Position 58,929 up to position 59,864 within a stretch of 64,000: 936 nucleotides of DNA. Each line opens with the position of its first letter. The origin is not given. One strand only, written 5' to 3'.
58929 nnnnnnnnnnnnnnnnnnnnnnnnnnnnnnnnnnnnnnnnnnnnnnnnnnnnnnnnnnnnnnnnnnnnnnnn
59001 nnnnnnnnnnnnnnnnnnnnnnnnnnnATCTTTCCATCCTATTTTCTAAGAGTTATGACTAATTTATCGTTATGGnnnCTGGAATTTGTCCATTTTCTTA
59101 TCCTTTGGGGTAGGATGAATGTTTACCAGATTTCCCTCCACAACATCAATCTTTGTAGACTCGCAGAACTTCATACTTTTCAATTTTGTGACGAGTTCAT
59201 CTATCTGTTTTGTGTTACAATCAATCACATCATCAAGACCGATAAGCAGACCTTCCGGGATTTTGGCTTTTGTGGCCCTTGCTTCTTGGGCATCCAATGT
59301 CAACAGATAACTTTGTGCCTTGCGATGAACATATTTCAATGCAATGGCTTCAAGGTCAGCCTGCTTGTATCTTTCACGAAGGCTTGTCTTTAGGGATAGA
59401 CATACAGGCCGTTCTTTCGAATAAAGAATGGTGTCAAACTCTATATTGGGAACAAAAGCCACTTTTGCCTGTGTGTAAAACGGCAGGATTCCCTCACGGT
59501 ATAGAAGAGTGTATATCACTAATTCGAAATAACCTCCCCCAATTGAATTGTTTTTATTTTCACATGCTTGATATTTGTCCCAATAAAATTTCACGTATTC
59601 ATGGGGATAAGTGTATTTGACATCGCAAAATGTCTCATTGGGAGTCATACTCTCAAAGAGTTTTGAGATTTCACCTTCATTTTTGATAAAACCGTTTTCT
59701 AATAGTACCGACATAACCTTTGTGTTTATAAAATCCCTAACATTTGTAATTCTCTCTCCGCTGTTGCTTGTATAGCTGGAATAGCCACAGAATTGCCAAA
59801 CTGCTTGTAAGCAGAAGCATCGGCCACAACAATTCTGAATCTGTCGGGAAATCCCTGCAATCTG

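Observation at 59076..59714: Second, very small nuclease carrying the K-x3-RER signature of CCGG-family restriction enzymes next to an HpaII-family enzyme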

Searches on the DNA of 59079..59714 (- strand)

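Call 78: search_rna_families(sources=[L067, L075, L013, L017], threshold=evalue, max_evalue=0.1)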
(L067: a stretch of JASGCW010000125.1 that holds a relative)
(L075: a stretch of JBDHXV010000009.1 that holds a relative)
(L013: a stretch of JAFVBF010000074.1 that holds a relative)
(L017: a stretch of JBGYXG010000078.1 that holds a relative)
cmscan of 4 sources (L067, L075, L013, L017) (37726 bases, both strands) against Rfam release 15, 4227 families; matches with E-value up to 0.1: 4.
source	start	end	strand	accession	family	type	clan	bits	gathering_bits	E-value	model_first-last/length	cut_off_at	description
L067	5477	5560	+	RF01705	Flavo-1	Gene; sRNA;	-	71.6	42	5.3e-14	1-76/76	no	Flavo-1 RNA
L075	2521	2599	-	RF01705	Flavo-1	Gene; sRNA;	-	60.2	42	7.4e-11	1-76/76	no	Flavo-1 RNA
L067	4426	4504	-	RF01705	Flavo-1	Gene; sRNA;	-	57.9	42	3.2e-10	1-76/76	no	Flavo-1 RNA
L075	3572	3655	+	RF01705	Flavo-1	Gene; sRNA;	-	32.4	42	0.0034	1-76/76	no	Flavo-1 RNA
